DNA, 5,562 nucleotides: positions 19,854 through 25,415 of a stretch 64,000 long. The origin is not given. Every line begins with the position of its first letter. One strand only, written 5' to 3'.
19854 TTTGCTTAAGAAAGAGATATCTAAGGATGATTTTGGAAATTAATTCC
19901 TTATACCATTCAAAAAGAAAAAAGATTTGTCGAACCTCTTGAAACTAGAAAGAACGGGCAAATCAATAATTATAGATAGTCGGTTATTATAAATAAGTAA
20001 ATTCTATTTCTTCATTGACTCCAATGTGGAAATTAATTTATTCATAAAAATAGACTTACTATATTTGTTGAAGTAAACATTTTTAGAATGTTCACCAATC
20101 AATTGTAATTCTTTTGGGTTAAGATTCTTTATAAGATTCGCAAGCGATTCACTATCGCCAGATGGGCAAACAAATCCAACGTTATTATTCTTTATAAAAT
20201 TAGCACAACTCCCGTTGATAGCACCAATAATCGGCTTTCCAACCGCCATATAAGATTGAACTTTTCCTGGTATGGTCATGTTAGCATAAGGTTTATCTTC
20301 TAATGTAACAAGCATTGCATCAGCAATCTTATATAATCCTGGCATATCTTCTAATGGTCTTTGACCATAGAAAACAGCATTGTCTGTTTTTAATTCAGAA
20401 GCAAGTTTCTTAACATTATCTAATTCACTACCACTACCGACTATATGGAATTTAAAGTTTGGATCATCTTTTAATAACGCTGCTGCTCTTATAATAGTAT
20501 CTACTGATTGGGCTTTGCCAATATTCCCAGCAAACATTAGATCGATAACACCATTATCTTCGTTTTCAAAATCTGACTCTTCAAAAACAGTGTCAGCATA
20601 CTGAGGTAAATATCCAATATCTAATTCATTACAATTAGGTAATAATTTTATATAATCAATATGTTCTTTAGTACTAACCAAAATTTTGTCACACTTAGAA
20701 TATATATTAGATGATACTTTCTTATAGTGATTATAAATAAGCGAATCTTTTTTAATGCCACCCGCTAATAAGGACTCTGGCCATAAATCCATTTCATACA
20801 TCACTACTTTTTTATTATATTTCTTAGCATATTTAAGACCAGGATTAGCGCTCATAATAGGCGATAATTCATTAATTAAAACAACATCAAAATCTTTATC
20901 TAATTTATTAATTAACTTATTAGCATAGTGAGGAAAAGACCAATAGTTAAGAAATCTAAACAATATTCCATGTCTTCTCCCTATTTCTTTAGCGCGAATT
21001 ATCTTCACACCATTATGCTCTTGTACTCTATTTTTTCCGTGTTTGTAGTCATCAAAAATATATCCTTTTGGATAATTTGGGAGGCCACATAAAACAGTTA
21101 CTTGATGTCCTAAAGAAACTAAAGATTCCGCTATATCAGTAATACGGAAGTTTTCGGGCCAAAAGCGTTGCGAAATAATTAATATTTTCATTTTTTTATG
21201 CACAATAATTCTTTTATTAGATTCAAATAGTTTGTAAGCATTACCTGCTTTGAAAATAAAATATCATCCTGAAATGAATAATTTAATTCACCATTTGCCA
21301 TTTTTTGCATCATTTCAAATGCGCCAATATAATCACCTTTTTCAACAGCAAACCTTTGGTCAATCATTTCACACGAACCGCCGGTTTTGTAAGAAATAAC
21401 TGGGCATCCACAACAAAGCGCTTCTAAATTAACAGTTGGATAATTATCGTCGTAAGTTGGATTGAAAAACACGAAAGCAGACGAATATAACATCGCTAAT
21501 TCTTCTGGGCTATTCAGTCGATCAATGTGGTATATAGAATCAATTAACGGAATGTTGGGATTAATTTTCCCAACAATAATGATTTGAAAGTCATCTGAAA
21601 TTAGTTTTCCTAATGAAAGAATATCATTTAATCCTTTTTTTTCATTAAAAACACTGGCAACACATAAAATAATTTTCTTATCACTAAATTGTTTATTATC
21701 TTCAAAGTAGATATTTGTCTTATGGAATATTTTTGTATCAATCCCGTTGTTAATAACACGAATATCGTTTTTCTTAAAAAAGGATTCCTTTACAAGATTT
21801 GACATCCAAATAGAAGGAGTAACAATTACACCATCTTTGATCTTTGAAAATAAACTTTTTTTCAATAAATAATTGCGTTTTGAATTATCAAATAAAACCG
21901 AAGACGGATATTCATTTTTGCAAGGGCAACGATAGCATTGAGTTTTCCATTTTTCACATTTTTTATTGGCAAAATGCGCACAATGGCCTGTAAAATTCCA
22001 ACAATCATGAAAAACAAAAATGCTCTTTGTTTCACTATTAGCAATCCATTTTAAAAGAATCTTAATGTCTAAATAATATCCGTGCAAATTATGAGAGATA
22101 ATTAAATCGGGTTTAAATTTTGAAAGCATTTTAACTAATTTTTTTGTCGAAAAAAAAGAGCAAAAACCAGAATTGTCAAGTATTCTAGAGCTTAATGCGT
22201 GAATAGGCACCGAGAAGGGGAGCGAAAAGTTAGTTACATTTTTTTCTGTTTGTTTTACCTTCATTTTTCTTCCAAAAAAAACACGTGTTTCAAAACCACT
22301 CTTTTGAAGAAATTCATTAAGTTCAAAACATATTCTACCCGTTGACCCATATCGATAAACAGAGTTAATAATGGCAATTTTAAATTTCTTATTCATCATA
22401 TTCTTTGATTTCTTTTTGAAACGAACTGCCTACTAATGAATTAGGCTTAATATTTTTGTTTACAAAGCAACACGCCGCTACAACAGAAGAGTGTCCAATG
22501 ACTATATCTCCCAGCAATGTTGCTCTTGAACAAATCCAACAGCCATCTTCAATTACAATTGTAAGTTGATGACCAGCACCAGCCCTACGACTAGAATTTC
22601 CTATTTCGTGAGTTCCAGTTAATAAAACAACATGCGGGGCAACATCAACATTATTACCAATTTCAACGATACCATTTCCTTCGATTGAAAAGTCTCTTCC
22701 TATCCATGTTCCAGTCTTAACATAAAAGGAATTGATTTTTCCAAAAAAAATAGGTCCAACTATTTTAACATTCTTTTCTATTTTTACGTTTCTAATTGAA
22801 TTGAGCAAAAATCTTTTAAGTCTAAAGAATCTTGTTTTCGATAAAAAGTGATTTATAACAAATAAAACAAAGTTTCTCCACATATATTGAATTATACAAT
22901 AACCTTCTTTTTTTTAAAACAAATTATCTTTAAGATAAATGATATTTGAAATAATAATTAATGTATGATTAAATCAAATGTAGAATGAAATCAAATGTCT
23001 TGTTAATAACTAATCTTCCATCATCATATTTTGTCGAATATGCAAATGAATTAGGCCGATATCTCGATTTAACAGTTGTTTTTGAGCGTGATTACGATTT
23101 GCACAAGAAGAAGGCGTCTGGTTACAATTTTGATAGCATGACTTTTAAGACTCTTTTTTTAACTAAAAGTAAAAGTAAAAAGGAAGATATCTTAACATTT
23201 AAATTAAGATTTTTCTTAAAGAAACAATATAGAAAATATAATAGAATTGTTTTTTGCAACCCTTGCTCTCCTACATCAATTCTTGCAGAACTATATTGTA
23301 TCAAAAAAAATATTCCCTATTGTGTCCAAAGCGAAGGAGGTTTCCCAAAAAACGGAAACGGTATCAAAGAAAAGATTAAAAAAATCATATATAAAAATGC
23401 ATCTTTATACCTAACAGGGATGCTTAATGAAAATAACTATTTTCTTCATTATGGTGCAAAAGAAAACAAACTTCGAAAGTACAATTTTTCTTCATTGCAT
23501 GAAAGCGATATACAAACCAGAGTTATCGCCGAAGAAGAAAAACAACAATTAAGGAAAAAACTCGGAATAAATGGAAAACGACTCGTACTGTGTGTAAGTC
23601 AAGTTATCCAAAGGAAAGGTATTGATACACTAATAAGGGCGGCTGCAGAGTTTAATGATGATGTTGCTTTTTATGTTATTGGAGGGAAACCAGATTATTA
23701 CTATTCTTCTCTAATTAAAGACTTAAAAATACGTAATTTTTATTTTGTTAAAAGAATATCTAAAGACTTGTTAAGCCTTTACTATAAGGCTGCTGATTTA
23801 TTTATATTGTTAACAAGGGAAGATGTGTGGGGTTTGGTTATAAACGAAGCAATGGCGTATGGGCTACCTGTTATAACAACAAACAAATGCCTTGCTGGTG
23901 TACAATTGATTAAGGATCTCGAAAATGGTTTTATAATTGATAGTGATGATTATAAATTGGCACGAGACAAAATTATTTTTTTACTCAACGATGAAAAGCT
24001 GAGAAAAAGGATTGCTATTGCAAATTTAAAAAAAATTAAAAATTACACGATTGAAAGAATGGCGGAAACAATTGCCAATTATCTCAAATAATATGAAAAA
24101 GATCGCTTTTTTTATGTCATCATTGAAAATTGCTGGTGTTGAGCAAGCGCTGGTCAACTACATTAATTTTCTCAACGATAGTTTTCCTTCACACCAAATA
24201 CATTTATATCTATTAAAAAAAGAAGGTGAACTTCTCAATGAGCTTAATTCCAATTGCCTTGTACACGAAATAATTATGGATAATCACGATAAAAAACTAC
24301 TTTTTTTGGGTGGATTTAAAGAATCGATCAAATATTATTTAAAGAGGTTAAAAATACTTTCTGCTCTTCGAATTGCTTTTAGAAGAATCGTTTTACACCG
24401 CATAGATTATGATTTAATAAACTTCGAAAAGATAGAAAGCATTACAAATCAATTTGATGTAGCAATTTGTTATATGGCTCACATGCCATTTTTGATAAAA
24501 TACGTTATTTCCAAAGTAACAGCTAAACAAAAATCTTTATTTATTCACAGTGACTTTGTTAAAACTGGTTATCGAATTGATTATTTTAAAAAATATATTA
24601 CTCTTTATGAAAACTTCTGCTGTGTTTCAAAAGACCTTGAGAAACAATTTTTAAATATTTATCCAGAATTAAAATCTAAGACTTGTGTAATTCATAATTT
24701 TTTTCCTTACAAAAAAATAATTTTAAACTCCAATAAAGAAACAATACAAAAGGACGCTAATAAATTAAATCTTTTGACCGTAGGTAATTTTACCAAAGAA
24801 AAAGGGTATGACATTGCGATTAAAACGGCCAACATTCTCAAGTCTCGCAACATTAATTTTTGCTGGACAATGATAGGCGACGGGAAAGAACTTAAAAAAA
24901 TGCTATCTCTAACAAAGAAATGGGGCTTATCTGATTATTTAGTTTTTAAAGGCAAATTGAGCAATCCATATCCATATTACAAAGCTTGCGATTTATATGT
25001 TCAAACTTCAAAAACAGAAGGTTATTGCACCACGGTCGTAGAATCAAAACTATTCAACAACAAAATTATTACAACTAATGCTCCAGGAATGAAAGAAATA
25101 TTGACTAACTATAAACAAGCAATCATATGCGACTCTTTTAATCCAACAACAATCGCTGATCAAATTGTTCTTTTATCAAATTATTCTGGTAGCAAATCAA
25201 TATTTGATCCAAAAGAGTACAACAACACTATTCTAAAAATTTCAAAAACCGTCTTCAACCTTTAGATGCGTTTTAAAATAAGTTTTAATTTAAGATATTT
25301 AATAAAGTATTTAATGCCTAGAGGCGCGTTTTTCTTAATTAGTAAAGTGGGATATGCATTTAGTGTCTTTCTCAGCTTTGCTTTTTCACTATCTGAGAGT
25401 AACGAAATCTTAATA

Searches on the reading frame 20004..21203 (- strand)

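Call 24: search_protein_families(library=padloc, proteins=[window:20004-21203:-], max_evalue=0.001)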
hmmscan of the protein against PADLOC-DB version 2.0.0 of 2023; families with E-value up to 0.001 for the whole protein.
window:20004-21203:- (399 aa): 0 families

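Call 25: search_protein_families(library=pfam, proteins=[window:20004-21203:-], max_evalue=0.001)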
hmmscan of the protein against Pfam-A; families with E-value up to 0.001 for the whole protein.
window:20004-21203:- (399 aa): 4 families
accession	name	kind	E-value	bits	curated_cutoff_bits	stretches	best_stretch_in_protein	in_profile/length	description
PF00534.26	Glycos_transf_1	-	3e-22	79.4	26.4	1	211-361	7-155/172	Glycosyl transferases group 1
PF13692.12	Glyco_trans_1_4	-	1.4e-18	67.9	27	1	222-361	4-139/142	Glycosyl transferases group 1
PF13439.12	Glyco_transf_4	-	2.1e-06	28.3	28.5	1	21-184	8-147/170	Glycosyltransferase Family 4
PF13579.12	Glyco_trans_4_4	-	9.7e-05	23.2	29.7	1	20-113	6-80/158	Glycosyl transferase 4-like domain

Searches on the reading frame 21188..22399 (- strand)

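Call 24: search_protein_families(library=padloc, proteins=[window:21188-22399:-], max_evalue=0.001)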
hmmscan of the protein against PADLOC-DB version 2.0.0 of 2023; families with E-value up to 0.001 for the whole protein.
window:21188-22399:- (403 aa): 0 families

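Call 25: search_protein_families(library=pfam, proteins=[window:21188-22399:-], max_evalue=0.001)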
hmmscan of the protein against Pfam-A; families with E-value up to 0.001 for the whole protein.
window:21188-22399:- (403 aa): 3 families
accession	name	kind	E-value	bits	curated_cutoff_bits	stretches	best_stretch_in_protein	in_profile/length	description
PF00534.26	Glycos_transf_1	-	1e-13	51.7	26.4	1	233-349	7-134/172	Glycosyl transferases group 1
PF13692.12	Glyco_trans_1_4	-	2.4e-11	44.5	27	1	242-356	2-128/142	Glycosyl transferases group 1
PF13439.12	Glyco_transf_4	-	1.4e-10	41.9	28.5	1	20-223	4-169/170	Glycosyltransferase Family 4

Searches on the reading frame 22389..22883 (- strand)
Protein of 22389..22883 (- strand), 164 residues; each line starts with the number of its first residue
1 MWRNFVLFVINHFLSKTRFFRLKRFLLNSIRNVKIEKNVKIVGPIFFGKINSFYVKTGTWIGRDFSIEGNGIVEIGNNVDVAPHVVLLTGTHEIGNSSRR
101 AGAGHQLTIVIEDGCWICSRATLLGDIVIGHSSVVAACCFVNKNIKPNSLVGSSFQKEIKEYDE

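Call 24: search_protein_families(library=padloc, proteins=[window:22389-22883:-], max_evalue=0.001)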
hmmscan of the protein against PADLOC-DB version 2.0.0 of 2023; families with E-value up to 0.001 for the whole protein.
window:22389-22883:- (164 aa): 0 families

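Call 25: search_protein_families(library=pfam, proteins=[window:22389-22883:-], max_evalue=0.001)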
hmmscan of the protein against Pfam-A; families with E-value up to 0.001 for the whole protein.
window:22389-22883:- (164 aa): 1 family
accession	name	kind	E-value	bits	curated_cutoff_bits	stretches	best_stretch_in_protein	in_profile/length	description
PF00132.30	Hexapep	-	1.6e-09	37.5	27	1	109-143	2-36/36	Bacterial transferase hexapeptide (six repeats)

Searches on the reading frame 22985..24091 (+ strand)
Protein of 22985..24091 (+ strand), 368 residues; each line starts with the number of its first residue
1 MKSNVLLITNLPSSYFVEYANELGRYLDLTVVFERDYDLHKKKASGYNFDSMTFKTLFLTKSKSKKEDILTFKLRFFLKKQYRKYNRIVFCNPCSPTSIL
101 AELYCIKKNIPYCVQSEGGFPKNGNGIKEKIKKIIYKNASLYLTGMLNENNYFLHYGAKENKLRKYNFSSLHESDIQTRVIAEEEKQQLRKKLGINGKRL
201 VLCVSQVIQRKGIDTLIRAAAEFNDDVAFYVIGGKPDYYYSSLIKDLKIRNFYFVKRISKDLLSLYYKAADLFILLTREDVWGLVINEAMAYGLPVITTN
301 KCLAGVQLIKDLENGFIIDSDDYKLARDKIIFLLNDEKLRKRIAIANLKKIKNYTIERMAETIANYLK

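Call 24: search_protein_families(library=padloc, proteins=[window:22985-24091:+], max_evalue=0.001)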
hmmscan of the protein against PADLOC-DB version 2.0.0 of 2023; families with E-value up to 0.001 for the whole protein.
window:22985-24091:+ (368 aa): 0 families

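Call 25: search_protein_families(library=pfam, proteins=[window:22985-24091:+], max_evalue=0.001)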
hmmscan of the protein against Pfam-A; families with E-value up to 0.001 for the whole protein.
window:22985-24091:+ (368 aa): 2 families
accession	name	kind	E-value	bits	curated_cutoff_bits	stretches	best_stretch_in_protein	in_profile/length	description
PF00534.26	Glycos_transf_1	-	1.3e-31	109.9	26.4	1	186-345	2-167/172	Glycosyl transferases group 1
PF13692.12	Glyco_trans_1_4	-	1.8e-21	77.3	27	1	199-336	2-142/142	Glycosyl transferases group 1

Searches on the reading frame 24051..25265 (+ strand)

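Call 24: search_protein_families(library=padloc, proteins=[window:24051-25265:+], max_evalue=0.001)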
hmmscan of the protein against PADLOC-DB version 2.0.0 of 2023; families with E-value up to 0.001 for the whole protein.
window:24051-25265:+ (404 aa): 0 families

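Call 25: search_protein_families(library=pfam, proteins=[window:24051-25265:+], max_evalue=0.001)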
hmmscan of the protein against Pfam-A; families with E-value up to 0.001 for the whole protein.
window:24051-25265:+ (404 aa): 2 families
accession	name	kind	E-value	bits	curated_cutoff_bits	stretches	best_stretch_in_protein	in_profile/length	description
PF00534.26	Glycos_transf_1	-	5.9e-26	91.5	26.4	1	229-375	6-155/172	Glycosyl transferases group 1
PF13692.12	Glyco_trans_1_4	-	6.5e-19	69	27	1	240-375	3-139/142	Glycosyl transferases group 1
